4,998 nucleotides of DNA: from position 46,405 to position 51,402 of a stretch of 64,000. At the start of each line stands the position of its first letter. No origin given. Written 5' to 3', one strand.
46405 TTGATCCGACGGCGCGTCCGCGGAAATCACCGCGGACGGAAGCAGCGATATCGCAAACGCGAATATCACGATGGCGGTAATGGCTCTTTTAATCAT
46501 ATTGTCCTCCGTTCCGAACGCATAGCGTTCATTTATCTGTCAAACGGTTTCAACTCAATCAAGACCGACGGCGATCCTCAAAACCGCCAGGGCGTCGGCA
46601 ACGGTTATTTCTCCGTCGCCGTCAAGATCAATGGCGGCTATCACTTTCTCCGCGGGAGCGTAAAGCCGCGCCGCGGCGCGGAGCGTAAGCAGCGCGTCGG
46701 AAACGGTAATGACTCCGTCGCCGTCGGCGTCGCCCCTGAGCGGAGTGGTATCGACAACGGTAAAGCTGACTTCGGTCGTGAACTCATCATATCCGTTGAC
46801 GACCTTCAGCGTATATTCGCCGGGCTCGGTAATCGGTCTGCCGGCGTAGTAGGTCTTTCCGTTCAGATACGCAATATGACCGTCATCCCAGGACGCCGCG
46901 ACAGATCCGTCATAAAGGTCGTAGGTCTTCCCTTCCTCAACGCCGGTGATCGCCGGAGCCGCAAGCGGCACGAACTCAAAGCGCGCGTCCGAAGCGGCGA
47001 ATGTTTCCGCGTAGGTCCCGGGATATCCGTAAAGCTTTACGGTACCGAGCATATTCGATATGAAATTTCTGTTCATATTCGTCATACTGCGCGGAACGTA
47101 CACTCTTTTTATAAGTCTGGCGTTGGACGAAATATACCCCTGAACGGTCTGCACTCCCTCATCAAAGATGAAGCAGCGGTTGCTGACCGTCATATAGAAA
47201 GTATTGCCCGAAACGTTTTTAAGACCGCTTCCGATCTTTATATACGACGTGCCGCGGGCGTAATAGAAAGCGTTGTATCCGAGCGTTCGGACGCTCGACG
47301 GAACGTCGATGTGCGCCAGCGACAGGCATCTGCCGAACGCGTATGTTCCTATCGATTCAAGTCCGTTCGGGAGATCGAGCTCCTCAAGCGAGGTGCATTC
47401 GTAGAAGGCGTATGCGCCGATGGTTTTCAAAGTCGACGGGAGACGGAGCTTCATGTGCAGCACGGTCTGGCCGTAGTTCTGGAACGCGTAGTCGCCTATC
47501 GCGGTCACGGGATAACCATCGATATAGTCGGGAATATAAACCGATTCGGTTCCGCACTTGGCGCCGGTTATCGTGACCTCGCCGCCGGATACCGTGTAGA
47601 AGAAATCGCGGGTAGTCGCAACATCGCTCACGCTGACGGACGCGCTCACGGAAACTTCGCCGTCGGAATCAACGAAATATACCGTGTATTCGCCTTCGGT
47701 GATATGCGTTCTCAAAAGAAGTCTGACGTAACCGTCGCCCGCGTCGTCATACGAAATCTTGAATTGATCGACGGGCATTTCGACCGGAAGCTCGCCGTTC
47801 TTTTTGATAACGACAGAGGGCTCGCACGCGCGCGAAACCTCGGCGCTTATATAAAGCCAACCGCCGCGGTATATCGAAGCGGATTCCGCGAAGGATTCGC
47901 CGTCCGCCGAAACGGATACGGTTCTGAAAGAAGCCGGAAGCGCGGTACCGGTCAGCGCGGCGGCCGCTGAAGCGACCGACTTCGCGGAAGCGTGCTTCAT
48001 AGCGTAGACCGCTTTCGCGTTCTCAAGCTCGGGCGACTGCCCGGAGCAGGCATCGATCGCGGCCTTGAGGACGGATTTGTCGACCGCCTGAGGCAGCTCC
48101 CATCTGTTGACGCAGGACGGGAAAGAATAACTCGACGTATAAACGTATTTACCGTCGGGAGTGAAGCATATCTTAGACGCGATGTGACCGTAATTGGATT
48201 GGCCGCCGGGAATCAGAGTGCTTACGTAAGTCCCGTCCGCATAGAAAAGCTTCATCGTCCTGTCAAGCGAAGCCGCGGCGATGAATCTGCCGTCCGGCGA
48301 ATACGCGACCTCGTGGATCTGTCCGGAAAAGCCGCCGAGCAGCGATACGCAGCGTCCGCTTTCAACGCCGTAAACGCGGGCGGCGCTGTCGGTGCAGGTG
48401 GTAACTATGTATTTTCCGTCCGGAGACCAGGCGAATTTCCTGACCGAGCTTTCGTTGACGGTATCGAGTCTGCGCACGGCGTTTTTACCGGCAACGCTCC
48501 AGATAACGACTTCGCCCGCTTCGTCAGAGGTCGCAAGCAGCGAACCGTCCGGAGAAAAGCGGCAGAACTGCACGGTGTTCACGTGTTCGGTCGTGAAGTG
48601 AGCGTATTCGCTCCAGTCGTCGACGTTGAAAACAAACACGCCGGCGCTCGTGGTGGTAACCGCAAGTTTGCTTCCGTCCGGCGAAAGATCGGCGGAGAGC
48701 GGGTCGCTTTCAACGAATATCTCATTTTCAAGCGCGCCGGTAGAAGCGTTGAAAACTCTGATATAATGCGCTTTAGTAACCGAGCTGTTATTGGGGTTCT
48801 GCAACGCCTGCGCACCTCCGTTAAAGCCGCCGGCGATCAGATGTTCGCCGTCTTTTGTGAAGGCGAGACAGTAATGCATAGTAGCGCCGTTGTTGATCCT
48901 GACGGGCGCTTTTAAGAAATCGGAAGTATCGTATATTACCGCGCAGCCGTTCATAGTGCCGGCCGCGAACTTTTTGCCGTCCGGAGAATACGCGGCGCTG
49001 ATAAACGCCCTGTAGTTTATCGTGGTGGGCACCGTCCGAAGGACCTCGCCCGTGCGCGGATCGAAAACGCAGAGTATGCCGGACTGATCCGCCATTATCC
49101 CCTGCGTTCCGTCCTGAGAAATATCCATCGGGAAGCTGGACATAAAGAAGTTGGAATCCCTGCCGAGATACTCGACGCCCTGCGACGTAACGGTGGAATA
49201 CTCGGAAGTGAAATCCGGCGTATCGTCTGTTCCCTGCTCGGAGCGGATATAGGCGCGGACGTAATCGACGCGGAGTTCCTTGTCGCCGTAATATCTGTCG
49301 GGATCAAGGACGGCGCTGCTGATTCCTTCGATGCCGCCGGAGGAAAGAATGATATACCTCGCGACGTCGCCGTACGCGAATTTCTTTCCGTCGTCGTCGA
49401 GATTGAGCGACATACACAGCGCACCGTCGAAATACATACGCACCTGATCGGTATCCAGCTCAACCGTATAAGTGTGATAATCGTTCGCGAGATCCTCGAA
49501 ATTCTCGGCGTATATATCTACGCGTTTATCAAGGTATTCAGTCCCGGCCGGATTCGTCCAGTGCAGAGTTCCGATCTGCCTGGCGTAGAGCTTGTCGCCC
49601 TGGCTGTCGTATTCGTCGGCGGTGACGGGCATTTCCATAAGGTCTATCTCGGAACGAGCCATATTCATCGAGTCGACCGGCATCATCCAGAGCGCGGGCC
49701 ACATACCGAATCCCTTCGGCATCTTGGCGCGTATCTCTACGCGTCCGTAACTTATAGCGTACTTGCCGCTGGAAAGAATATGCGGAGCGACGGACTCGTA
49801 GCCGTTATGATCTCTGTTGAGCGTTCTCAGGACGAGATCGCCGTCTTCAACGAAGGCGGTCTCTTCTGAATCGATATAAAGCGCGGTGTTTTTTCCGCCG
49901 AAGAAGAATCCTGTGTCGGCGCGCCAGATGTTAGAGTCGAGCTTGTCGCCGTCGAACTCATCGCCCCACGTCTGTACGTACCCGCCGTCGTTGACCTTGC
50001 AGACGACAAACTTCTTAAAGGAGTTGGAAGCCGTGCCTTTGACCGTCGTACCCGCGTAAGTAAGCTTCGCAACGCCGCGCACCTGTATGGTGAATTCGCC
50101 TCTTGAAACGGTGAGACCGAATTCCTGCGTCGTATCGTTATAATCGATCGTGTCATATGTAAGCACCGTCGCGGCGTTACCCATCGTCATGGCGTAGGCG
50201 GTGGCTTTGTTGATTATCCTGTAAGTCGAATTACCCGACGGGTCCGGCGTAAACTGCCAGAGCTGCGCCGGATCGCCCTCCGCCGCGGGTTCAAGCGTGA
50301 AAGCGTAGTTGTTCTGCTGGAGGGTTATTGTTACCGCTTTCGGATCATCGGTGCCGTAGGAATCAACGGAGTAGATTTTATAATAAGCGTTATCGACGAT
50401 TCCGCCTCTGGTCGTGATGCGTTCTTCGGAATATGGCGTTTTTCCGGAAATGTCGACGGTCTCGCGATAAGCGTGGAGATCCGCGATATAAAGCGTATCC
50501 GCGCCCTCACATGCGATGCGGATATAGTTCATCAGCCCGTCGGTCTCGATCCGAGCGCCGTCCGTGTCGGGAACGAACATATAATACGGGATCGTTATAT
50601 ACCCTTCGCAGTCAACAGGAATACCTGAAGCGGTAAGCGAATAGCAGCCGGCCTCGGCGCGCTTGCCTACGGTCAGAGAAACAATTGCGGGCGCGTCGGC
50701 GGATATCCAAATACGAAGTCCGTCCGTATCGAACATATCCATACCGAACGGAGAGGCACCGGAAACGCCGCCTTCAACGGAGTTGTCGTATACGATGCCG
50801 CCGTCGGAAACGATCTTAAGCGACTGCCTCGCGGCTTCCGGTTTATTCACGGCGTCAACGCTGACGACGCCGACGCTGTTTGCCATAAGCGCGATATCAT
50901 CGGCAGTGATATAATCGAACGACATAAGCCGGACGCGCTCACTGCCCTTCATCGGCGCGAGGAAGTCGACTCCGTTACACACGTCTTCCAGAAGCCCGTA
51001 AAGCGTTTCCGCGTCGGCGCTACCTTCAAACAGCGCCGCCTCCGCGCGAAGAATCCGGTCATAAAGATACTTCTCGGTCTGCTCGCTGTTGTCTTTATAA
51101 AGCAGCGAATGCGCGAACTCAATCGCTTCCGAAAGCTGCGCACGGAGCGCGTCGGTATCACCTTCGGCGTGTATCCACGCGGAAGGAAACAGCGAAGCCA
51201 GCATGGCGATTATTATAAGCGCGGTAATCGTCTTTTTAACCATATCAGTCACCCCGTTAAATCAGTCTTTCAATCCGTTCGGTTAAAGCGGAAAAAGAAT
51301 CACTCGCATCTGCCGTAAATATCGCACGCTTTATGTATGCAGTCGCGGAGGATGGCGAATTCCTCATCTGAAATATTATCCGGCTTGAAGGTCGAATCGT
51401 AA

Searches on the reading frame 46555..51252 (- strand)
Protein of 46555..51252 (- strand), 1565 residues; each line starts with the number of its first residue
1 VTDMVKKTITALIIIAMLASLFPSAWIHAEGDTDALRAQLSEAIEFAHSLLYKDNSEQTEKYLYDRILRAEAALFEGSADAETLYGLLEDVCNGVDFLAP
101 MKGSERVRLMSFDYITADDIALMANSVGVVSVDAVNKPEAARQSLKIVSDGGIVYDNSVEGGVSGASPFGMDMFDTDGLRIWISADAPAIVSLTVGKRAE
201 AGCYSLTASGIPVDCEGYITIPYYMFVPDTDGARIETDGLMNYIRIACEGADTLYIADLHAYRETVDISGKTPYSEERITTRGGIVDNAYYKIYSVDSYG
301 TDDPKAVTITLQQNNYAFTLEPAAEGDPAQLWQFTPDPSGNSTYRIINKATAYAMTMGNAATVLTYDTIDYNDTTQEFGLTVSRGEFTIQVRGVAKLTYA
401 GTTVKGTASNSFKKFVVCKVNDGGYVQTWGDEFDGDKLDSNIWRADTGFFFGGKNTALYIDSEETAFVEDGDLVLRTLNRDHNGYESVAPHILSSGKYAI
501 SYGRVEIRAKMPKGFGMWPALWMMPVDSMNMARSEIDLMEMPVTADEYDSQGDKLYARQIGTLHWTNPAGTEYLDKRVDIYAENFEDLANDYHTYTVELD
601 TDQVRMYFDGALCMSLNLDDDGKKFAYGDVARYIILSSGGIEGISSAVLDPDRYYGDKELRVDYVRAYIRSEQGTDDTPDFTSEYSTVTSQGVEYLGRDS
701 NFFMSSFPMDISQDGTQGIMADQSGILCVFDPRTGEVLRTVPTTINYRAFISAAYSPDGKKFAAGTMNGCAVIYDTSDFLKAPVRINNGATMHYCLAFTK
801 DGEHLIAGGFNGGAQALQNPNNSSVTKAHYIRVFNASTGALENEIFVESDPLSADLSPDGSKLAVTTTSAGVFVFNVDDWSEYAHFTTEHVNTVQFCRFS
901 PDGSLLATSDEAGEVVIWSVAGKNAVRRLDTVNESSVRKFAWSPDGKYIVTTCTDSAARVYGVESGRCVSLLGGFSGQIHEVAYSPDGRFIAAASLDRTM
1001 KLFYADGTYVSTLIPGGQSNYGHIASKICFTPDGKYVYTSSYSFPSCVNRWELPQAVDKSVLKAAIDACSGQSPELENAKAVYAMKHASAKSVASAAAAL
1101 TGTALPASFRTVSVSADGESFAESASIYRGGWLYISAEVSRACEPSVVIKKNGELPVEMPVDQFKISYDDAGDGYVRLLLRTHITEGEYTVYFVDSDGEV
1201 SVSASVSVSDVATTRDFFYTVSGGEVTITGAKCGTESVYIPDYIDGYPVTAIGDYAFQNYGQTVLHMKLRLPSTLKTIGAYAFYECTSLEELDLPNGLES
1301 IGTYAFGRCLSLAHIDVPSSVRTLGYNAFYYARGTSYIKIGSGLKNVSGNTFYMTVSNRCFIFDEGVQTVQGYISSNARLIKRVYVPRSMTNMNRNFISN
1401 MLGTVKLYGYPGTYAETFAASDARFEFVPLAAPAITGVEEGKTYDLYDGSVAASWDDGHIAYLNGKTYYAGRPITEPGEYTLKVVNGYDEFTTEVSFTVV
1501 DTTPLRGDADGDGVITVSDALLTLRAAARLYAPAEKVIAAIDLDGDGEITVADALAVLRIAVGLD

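Call 4: search_protein_families(library=pfam, proteins=[window:46555-51252:-], max_evalue=0.01)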
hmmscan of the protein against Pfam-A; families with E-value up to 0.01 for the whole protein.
window:46555-51252:- (1565 aa): 41 families (the best 25 are shown)
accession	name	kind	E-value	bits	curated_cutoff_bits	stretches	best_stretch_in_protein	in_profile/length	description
PF23414.1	Beta-prop_EML_2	-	5.9e-32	111.5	90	3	823-967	14-157/266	Echinoderm microtubule-associated protein second beta-propeller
PF25174.1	Beta-prop_THOC3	-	6.9e-32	111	305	2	824-1006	64-243/272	THOC3 beta-propeller domain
PF24814.1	WD40_Prp19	-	6.8e-26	91.4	320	2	853-997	140-281/281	Prp19 WD40 domain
PF24817.1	WD40_WDHD1_1st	-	1.4e-25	90.5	109.9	2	796-951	134-282/291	WDHD1 first WD40 domain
PF13306.12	LRR_5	-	1.4e-24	86.8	27.7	1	1250-1377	1-122/127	BspA type Leucine rich repeat region (6 copies)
PF25173.1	Beta-prop_WDR3_1st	-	6e-24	85.2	154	2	854-1003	35-182/184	WDR3 first beta-propeller domain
PF00400.38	WD40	-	7.7e-23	80.4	27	1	967-1003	2-38/39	WD domain, G-beta repeat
PF25175.1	Beta-prop_WDR5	-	1.2e-14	54.8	250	1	829-1040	32-242/296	WDR5 beta-propeller domain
PF24807.1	WD40_CDC20-Fz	-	4e-14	53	200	1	730-1003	34-292/292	CDC20/Fizzy WD40 domain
PF25168.1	Beta-prop_WDR36-Utp21_2nd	-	8.3e-14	52.1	84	2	892-969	199-275/335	WDR36/Utp21 second beta-propeller domain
PF24105.1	Beta-prop_CAF1B_HIR1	-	3.1e-13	49.9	80.5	1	888-1007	67-203/383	CAF1B/HIR1 beta-propeller domain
PF25172.1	Beta-prop_WDR3_2nd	-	7.8e-13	48.7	140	1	719-1003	14-286/293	WDR3 second beta-propeller domain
PF12894.13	ANAPC4_WD40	-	4e-12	46.6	22.9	1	898-970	2-74/91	Anaphase-promoting complex subunit 4 WD40 domain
PF24797.1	Beta-prop_WDR35_TULP_N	-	7.2e-12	45.5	80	1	889-1013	69-193/332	WDR35/TULP4 N-terminal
PF24782.2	WD40_MABP1-WDR62_2nd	-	9.5e-12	44.9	290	1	932-1053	223-341/341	MABP1/WDR62 second WD40 domain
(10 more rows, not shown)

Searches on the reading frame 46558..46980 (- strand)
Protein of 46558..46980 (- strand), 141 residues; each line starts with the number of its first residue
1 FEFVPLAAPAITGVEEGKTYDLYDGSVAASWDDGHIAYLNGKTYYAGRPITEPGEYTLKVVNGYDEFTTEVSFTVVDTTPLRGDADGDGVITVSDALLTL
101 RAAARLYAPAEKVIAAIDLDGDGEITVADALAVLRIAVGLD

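Call 49: search_protein_families(library=pfam, proteins=[window:46558-46980:-], max_evalue=1)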
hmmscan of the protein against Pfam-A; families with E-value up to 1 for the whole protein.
window:46558-46980:- (141 aa): 8 families
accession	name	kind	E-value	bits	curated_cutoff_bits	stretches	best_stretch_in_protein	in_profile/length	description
PF00404.24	Dockerin_1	-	3.4e-07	30.8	22.9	1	83-133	2-52/57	Dockerin type I domain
PF00036.39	EF-hand_1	-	1e-05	25.2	25.4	1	111-134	3-26/29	EF hand domain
PF13202.12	EF-hand_5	-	6.5e-05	22.7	25.9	1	114-127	5-18/25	EF hand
PF13405.12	EF-hand_6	-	8e-05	22.5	25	1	115-135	7-27/30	EF-hand domain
PF13499.12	EF-hand_7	-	0.0005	20.8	30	1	84-129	12-61/67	EF-hand domain pair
PF05279.16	Asp-B-Hydro_N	-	0.1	13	23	0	84-98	49-63/66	Aspartyl beta-hydroxylase N-terminal region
PF01751.28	Toprim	-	0.19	12.4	23.1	1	83-134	37-80/96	Toprim domain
PF13833.12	EF-hand_8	-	0.24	11.6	28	0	116-129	33-46/54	EF-hand domain pair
